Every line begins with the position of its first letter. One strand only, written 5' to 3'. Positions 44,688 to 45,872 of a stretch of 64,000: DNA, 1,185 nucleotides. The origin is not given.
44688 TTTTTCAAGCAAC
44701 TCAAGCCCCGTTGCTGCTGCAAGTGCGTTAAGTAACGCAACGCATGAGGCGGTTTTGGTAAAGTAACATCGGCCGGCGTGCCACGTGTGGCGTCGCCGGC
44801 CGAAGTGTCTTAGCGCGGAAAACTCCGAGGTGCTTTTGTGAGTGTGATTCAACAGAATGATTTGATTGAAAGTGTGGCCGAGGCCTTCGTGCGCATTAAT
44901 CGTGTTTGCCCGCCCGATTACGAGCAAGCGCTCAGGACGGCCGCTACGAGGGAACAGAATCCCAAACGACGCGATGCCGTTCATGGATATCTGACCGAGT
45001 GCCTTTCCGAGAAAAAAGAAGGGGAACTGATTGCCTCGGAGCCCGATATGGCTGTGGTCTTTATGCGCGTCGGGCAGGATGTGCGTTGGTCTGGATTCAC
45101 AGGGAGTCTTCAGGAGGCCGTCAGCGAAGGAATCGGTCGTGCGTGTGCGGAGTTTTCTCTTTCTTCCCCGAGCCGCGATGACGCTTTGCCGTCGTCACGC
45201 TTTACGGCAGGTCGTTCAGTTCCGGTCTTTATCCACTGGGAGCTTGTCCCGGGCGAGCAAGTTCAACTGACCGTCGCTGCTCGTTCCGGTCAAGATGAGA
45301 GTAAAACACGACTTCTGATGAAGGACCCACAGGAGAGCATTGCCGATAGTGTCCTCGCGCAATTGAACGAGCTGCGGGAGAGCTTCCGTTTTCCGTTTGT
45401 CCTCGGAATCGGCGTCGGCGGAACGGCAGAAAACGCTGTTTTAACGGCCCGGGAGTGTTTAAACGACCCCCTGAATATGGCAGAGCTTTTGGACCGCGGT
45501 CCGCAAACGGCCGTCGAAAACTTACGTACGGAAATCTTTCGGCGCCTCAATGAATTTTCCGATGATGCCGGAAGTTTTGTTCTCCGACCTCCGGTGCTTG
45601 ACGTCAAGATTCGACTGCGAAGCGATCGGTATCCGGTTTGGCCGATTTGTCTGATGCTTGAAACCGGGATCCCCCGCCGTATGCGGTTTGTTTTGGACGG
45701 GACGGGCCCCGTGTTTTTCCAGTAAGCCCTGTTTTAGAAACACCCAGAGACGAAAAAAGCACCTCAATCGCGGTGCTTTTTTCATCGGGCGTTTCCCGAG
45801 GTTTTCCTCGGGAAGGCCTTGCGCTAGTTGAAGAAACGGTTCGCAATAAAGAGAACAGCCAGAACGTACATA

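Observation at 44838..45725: Cysteine-less paralog of the fumarase alpha (Fe-S hydro-lyase) domain immediately downstream of the class I fumarase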

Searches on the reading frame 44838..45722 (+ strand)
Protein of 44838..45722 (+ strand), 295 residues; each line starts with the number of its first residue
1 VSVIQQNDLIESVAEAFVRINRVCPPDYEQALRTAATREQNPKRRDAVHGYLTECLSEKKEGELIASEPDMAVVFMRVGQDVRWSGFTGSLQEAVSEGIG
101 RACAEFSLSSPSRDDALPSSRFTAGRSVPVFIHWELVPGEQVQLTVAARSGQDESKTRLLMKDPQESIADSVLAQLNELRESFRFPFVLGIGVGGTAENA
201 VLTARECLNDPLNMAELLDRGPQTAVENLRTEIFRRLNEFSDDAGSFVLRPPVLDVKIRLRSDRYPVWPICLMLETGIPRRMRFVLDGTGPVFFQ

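Call 4: search_protein_families(library=pfam, proteins=[window:44838-45722:+], max_evalue=1)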
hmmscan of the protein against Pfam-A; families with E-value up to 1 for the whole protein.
window:44838-45722:+ (295 aa): 2 families
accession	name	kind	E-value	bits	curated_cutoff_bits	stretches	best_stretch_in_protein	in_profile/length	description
PF05681.19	Fumerase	-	8.8e-30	104.4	25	1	11-280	2-265/270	Fumarate hydratase (Fumerase)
PF01090.25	Ribosomal_S19e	-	0.0067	16.6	29.4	1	4-46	5-47/137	Ribosomal protein S19e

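Call 5: search_protein_families(library=ncbifam, proteins=[window:44838-45722:+], max_evalue=1)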
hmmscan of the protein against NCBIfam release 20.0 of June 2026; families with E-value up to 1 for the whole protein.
window:44838-45722:+ (295 aa): 4 families
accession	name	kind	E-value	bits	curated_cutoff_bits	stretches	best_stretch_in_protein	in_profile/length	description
NF004885.0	PRK06246.1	equivalog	2.3e-26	92.7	276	1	1-265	1-258/279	fumarate hydratase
TIGR00722.1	ttdA_fumA_fumB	subfamily_domain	1.1e-20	74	100.65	1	11-263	3-250/273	hydrolyase, tartrate alpha subunit/fumarate domain protein, Fe-S type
NF006084.0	PRK08230.1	equivalog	0.003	16.6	365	1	5-214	10-220/303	L(+)-tartrate dehydratase subunit alpha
NF006811.0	PRK09333.1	equivalog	0.0054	16.3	156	1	4-46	7-49/150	30S ribosomal protein S19e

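Call 6: find_homologous_proteins(query=window:44838-45722:+, max_evalue=0.001)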
Query window:44838-45722:+ (295 aa): 152 proteins with E <= 0.001 among 2389 candidates; the best 120 are listed.
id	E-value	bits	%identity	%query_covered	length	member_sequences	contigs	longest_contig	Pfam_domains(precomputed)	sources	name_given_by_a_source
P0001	2.6e-191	652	99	100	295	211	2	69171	PF05681.20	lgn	-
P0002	2.5e-171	587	90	100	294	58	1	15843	PF05681.20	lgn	-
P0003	1.5e-152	525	80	100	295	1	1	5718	PF05681.20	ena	-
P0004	9.8e-145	499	77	100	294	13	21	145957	PF05681.20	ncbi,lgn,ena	-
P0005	6.1e-99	349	57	100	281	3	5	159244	PF05681.20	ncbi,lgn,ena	-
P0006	3.8e-90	320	92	55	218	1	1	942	PF05681.20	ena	-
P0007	4.3e-83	297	50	100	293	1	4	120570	PF05681.20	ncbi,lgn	-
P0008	1.5e-81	292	51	100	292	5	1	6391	PF05681.20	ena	-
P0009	6.0e-81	290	50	100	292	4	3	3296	PF05681.20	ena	-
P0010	2.7e-66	242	53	76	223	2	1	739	PF05681.20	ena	-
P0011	2.7e-58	216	39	100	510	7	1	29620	PF05683.18,PF05681.20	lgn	-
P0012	3.1e-57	212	39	100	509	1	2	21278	PF05683.18,PF05681.20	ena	-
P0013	3.1e-57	212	39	100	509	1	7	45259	PF05683.18,PF05681.20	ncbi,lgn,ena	-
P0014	5.9e-57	211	39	100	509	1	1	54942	PF05683.18,PF05681.20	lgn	-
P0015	6.8e-50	188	38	100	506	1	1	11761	PF05683.18,PF05681.20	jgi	-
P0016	9.3e-50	188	38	100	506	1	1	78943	PF05683.18,PF05681.20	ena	-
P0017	1.3e-49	187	38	100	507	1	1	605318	PF05683.18,PF05681.20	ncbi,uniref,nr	ncbi:fumarate hydratase [Leptothrix discophora]|uniref:Fumarate hydratase class I n=1 Tax=Leptothrix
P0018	1.4e-49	187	37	100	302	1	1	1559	PF05681.20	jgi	-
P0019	3.5e-49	186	37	100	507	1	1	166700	PF05683.18,PF05681.20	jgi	jgi:fumarate hydratase class I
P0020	6.3e-49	185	38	100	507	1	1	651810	PF05683.18,PF05681.20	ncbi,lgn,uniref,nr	ncbi:fumarate hydratase [Sphaerotilus mobilis]|uniref:Fumarate hydratase class I n=1 Tax=Sphaerotilu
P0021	7.2e-49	185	37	100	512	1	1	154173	PF05683.18,PF05681.20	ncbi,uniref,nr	ncbi:fumarate hydratase [Hydrogenophaga flava]|uniref:fumarate hydratase n=1 Tax=Hydrogenophaga flav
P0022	7.2e-49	185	38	100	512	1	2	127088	PF05683.18,PF05681.20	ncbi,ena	-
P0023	9.5e-49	184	37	99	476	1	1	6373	PF05683.18,PF05681.20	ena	-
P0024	1.1e-48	184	37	100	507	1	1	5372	PF05683.18,PF05681.20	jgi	-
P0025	1.2e-48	184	38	99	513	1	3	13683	PF05683.18,PF05681.20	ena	-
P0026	1.5e-48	184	38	100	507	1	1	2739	PF05683.18,PF05681.20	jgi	jgi:fumarate hydratase, class I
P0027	2.2e-48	183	37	99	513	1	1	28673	PF05683.18,PF05681.20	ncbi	-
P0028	2.2e-48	183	37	99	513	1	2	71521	PF05683.18,PF05681.20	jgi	jgi:fumarate hydratase class I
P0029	2.8e-48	183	37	100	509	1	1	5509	PF05683.18,PF05681.20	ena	-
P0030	2.9e-48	183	37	100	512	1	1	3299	PF05683.18,PF05681.20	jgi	jgi:fumarate hydratase, class I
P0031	2.9e-48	183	37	100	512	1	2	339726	PF05683.18,PF05681.20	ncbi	-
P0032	2.9e-48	183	37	100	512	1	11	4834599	PF05683.18,PF05681.20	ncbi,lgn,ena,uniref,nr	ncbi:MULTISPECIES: fumarate hydratase [unclassified Hydrogenophaga]|uniref:fumarate hydratase n=1 Ta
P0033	2.9e-48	183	37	100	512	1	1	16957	PF05683.18,PF05681.20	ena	-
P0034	2.9e-48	183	37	100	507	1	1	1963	PF05683.18,PF05681.20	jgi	jgi:fumarate hydratase class I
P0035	2.9e-48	183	37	100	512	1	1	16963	PF05683.18,PF05681.20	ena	-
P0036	2.9e-48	183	37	100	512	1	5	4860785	PF05683.18,PF05681.20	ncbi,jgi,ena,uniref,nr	ncbi:fumarate hydratase [Hydrogenophaga pseudoflava]|jgi:fumarate hydratase class I|uniref:Fumarate 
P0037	2.9e-48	183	37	100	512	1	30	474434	PF05683.18,PF05681.20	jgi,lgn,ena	jgi:fumarate hydratase class I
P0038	3.0e-48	183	37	100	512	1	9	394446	PF05683.18,PF05681.20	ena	-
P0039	3.0e-48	183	37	100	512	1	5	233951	PF05683.18,PF05681.20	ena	-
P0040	4.0e-48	182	37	100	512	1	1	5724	PF05683.18,PF05681.20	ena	-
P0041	4.2e-48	182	37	99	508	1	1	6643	PF05683.18,PF05681.20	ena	-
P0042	4.9e-48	182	38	100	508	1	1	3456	PF05683.18,PF05681.20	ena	-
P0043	5.5e-48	182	37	100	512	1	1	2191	PF05683.18,PF05681.20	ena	-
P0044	5.6e-48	182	37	100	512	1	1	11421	PF05683.18,PF05681.20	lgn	-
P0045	5.7e-48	182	37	100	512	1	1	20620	PF05683.18,PF05681.20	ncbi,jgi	jgi:fumarate hydratase class I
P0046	6.3e-48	182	38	99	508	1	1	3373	PF05683.18,PF05681.20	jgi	-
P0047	6.3e-48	182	38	99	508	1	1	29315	PF05683.18,PF05681.20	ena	-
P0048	6.5e-48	182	38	100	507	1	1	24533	PF05683.18,PF05681.20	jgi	jgi:fumarate hydratase, class I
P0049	7.2e-48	182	38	100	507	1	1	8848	PF05683.18,PF05681.20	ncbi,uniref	ncbi:fumarate hydratase [Ideonella sp.]|uniref:fumarate hydratase n=1 Tax=Ideonella sp. TaxID=192929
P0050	7.8e-48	181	37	100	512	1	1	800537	PF05683.18,PF05681.20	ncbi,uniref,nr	ncbi:fumarate hydratase [Hydrogenophaga pseudoflava]|uniref:fumarate hydratase n=1 Tax=Hydrogenophag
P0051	7.8e-48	181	37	100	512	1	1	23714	PF05683.18,PF05681.20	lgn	-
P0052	7.9e-48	181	37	99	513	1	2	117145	PF05683.18,PF05681.20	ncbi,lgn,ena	-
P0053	9.4e-48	181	36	100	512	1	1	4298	PF05683.18,PF05681.20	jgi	-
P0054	1.1e-47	181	37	100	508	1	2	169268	PF05683.18,PF05681.20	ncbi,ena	-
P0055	1.1e-47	181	37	100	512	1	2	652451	PF05683.18,PF05681.20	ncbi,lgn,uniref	ncbi:fumarate hydratase [Hydrogenophaga luteola]|uniref:Fumarate hydratase class I n=1 Tax=Hydrogeno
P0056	1.1e-47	181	37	100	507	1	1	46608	PF05683.18,PF05681.20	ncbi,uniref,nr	ncbi:fumarate hydratase [Sphaerotilus sp.]|uniref:fumarate hydratase n=1 Tax=Sphaerotilus sp. TaxID=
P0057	1.1e-47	181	37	100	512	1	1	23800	PF05683.18,PF05681.20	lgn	-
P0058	1.4e-47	181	37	100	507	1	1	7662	PF05683.18,PF05681.20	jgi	jgi:fumarate hydratase class I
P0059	1.4e-47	181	37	100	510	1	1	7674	PF05683.18,PF05681.20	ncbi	ncbi:MAG: hypothetical protein RLZZ373_507, partial [Pseudomonadota bacterium]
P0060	2.3e-47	180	37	100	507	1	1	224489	PF05683.18,PF05681.20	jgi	jgi:fumarate hydratase class I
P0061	3.2e-47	179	37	100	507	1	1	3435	PF05683.18,PF05681.20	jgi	jgi:fumarate hydratase, class I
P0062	3.7e-47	179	37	100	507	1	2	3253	PF05683.18,PF05681.20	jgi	jgi:fumarate hydratase, class I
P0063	5.5e-47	179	37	100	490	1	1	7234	PF05683.18,PF05681.20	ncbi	ncbi:MAG: hypothetical protein RL260_1991 [Pseudomonadota bacterium]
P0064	5.5e-47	179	37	100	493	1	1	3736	PF05683.18,PF05681.20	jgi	jgi:fumarate hydratase class I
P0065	5.9e-47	179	36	100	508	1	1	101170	PF05683.18,PF05681.20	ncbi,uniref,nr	ncbi:fumarate hydratase [Azohydromonas caseinilytica]|uniref:Fumarate hydratase class I n=1 Tax=Azoh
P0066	6.0e-47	179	37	100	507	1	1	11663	PF05683.18,PF05681.20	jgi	jgi:fumarate hydratase class I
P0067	2.5e-46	176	37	100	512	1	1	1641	PF05683.18,PF05681.20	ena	-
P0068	4.3e-46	176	37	100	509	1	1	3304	PF05683.18,PF05681.20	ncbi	ncbi:MAG: fumarate hydratase [Steroidobacteraceae bacterium]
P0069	4.3e-46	176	37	100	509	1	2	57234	PF05683.18,PF05681.20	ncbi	ncbi:MAG: fumarate hydratase [Steroidobacteraceae bacterium]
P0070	8.1e-46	175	37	99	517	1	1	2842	PF05683.18,PF05681.20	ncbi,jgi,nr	ncbi:MAG: fumarate hydratase [Burkholderiaceae bacterium]|jgi:fumarate hydratase class I|nr:fumarate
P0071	1.5e-45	174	36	100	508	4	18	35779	PF05683.18,PF05681.20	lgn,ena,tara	tara:strand:+ start:222 stop:1748 length:1527 start_codon:yes stop_codon:yes gene_type:complete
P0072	2.3e-45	173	38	99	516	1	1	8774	PF05683.18,PF05681.20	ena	-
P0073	4.0e-45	173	35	100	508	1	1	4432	PF05683.18,PF05681.20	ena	-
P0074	4.0e-45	173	35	100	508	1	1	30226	PF05683.18,PF05681.20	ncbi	-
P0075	4.5e-45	172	38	99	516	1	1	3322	PF05683.18,PF05681.20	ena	-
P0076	6.0e-45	172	38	99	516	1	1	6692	PF05683.18,PF05681.20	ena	-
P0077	6.0e-45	172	38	99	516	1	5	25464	PF05683.18,PF05681.20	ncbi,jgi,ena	jgi:fumarate hydratase class I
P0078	6.1e-45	172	38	99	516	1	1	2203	PF05683.18,PF05681.20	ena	-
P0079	6.1e-45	172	38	99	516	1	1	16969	PF05683.18,PF05681.20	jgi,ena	-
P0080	6.3e-45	172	38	99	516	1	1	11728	PF05683.18,PF05681.20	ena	-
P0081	6.6e-45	172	38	99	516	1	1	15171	PF05683.18,PF05681.20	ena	-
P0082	6.6e-45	172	38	99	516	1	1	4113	PF05683.18,PF05681.20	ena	-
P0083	6.6e-45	172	38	99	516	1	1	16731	PF05683.18,PF05681.20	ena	-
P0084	6.8e-45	172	37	99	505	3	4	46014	PF05683.18,PF05681.20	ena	-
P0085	6.8e-45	172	37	99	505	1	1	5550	PF05683.18,PF05681.20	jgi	-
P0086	7.3e-45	172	38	99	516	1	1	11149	PF05683.18,PF05681.20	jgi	-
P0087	8.6e-45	171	37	99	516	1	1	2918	PF05683.18,PF05681.20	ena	-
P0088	1.6e-44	171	36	100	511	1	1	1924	PF05683.18,PF05681.20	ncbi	-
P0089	3.0e-44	170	37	99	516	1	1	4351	PF05683.18,PF05681.20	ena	-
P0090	5.7e-44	169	35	100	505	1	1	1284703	PF05683.18,PF05681.20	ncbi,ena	-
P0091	5.8e-44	169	37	99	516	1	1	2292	PF05683.18,PF05681.20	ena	-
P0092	1.1e-43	168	38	87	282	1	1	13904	PF05681.20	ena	-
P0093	1.1e-43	168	37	99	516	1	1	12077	PF05683.18,PF05681.20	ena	-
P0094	5.4e-42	162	38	99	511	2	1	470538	PF05683.18,PF05681.20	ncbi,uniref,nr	ncbi:fumarate hydratase [Achromobacter sp. RTa]|uniref:fumarate hydratase n=1 Tax=Achromobacter sp. 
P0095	2.6e-41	160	34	99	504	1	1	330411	PF05683.18,PF05681.20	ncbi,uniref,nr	ncbi:fumarate hydratase [Thalassotalea profundi]|uniref:Fumarate hydratase class I n=1 Tax=Thalassot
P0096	4.1e-41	159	35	100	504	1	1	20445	PF05683.18,PF05681.20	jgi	-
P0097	5.1e-41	159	35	99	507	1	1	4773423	PF05683.18,PF05681.20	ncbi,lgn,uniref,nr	ncbi:fumarate hydratase [Thalassotalea euphylliae]|uniref:Fumarate hydratase class I n=1 Tax=Thalass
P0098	1.0e-40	158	35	99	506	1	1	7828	PF05683.18,PF05681.20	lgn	-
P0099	1.2e-40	158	35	99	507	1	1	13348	PF05683.18,PF05681.20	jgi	jgi:fumarate hydratase class I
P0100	1.4e-40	158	36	100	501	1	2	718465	PF05683.18,PF05681.20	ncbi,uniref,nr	ncbi:fumarate hydratase [Rhizobium lentis]|uniref:fumarate hydratase n=1 Tax=Rhizobium TaxID=379 Rep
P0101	1.4e-40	158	36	100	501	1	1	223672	PF05683.18,PF05681.20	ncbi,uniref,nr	ncbi:fumarate hydratase [Rhizobium lentis]|uniref:fumarate hydratase n=1 Tax=Rhizobium lentis TaxID=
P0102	1.6e-40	157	35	100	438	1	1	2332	PF05681.20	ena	-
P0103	1.6e-40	157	36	100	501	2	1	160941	PF05683.18,PF05681.20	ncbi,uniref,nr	ncbi:fumarate hydratase [Rhizobium leguminosarum]|uniref:fumarate hydratase n=1 Tax=Rhizobium legumi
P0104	2.4e-40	157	36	100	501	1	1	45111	PF05683.18,PF05681.20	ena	-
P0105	7.7e-40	155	34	100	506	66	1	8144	PF05683.18,PF05681.20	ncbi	-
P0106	7.9e-40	155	36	100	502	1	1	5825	PF05683.18,PF05681.20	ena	-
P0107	1.1e-39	155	34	99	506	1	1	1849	PF05683.18,PF05681.20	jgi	jgi:fumarate hydratase class I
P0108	1.2e-39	155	36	100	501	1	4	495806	PF05683.18,PF05681.20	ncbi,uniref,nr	ncbi:fumarate hydratase [Rhizobium sp. NLR10a]|uniref:fumarate hydratase n=1 Tax=unclassified Rhizob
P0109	1.2e-39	155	34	99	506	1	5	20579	PF05683.18,PF05681.20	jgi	-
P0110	1.2e-39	155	34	99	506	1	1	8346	PF05683.18,PF05681.20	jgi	jgi:fumarate hydratase class I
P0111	2.1e-39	154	37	98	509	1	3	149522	PF05683.18,PF05681.20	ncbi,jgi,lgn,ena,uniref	ncbi:fumarate hydratase [Castellaniella sp.]|uniref:fumarate hydratase n=1 Tax=Castellaniella sp. Ta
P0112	2.2e-39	154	36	99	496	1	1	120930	PF05683.18,PF05681.20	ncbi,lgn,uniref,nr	ncbi:fumarate hydratase [Jannaschia seohaensis]|uniref:Fumarate hydratase class I n=1 Tax=Jannaschia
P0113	4.5e-39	153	34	99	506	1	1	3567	PF05683.18,PF05681.20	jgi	-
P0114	6.0e-39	152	33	99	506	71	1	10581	PF05683.18,PF05681.20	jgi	jgi:fumarate hydratase class I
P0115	7.6e-39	152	34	99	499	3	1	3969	PF05683.18,PF05681.20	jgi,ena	-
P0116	9.5e-39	152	33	100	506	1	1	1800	PF05683.18,PF05681.20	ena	-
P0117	9.7e-39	152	33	100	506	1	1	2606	PF05683.18,PF05681.20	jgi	-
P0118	1.0e-38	152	33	100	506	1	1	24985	PF05683.18,PF05681.20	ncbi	-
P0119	1.1e-38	151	33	99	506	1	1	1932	PF05683.18,PF05681.20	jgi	-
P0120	4.1e-38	150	35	99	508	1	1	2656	PF05683.18,PF05681.20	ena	-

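Call 7: search_solved_structures(query=window:44838-45722:+, max_evalue=1, show_alignments=3)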
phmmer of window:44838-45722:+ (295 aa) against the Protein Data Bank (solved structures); distinct sequences matched with E-value up to 1: 1.
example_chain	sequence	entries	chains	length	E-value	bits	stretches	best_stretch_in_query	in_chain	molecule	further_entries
7xky_A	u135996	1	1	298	1.1e-08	38.1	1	11-280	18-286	Fumarate hydratase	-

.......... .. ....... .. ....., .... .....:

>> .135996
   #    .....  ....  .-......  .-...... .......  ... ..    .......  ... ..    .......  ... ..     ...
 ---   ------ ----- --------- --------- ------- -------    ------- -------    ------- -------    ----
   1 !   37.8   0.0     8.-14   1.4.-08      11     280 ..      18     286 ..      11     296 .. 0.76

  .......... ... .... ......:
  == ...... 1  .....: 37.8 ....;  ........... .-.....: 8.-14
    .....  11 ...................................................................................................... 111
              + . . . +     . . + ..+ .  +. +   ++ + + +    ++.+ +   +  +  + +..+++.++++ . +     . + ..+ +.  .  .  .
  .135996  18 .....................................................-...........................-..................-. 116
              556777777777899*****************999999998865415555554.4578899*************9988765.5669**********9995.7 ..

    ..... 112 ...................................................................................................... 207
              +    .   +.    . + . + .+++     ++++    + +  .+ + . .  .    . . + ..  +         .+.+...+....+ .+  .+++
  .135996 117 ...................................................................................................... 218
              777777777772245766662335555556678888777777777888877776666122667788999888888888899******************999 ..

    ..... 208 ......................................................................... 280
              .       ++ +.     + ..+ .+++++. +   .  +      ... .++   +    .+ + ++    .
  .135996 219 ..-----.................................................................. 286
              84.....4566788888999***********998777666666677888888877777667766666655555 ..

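Call 11: find_related_loci(query=A2, collection=genome_contigs, flank=8000)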
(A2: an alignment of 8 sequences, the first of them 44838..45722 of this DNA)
Query A2 (295 aa) in genome_contigs; peptide patterns used: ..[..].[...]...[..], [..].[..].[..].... (x = any residue, [..] = any of these).
80 stretches matched a pattern; 49 encode a relative of the query (tblastn E <= 1e-3); 49 distinct loci.
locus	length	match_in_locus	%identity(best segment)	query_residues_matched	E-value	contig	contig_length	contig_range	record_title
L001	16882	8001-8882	91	1-294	2e-179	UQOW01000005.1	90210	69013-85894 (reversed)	uncultured Sutterella sp. isolate UMGS500 genome assembly, contig: NODE_182_length_90210_cov_9.096001, whole genome shot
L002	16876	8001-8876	76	1-292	2e-151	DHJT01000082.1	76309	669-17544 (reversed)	MAG TPA_asm: Sutterella sp. UBA4713 UBA4713_contig_8289, whole genome shotgun sequence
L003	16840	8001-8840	57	1-294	5e-109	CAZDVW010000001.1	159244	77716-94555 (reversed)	MAG TPA_asm: uncultured Sutterella sp. isolate binchicken_co370_239 genome assembly, contig: NODE_118_length_159244_cov_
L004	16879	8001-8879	50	1-294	2e-82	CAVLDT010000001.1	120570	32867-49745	Duodenibacillus sp. isolate H07616-L1_cleanbin_000002 genome assembly, contig: Spades_H07616-L1_contig_37, whole genome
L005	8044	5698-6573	51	1-294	3e-82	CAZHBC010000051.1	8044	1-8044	MAG TPA_asm: uncultured Sutterella sp. isolate binchicken_co323_312 genome assembly, contig: NODE_10328_length_8044_cov_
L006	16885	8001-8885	38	1-294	1e-59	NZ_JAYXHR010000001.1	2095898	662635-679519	Uliginosibacterium sp. H1 H1_scaffold1, whole genome shotgun sequence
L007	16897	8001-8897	39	1-294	1e-57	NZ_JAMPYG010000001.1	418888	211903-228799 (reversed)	MAG: Rhodoferax sp. isolate R2F_R2FSRR_metabat.67 R2F_C1, whole genome shotgun sequence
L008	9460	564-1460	38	1-294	2e-56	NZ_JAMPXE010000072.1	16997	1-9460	MAG: Rhodoferax sp. isolate R2F_R2FSRR_metabat.23 R2F_C1798, whole genome shotgun sequence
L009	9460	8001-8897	38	1-294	2e-56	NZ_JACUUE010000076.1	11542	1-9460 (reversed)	MAG: Rhodoferax sp. isolate Kmv23 NODE_2747_length_11542_cov_19.544442, whole genome shotgun sequence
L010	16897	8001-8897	37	1-294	1e-55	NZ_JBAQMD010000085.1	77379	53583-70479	MAG: Rhodoferax ferrireducens isolate MFD12098_ilm_asm_bin3 k127_13415, whole genome shotgun sequence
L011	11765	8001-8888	38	1-295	2e-55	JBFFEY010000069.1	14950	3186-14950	MAG: Burkholderiales bacterium isolate Mix_mud14.2021.12.3 k141_3096459_length_14950_cov_10.0000, whole genome shotgun s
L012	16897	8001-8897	36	1-294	1e-54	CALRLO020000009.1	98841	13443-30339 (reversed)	MAG: Synechococcus sp. UW140 isolate JJ-D1D10-2-1-mx-bin507 genome assembly, contig: JJ-NR103-41-C115, whole genome shot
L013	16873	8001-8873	36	1-291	7e-52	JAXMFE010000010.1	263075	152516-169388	MAG: Burkholderiales bacterium isolate STL-PRO80 C1.31.fa-10, whole genome shotgun sequence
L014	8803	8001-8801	40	1-266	6e-51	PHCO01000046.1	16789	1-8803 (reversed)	MAG: Betaproteobacteria bacterium HGW-Betaproteobacteria-18 08E140C01_scaffold_2345, whole genome shotgun sequence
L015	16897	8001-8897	36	1-294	2e-47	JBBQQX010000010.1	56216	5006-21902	MAG: Burkholderiales bacterium isolate Co_metawrap_1618 Cmw_1618_k141_11055959_length_56216_cov_24.9953, whole genome sh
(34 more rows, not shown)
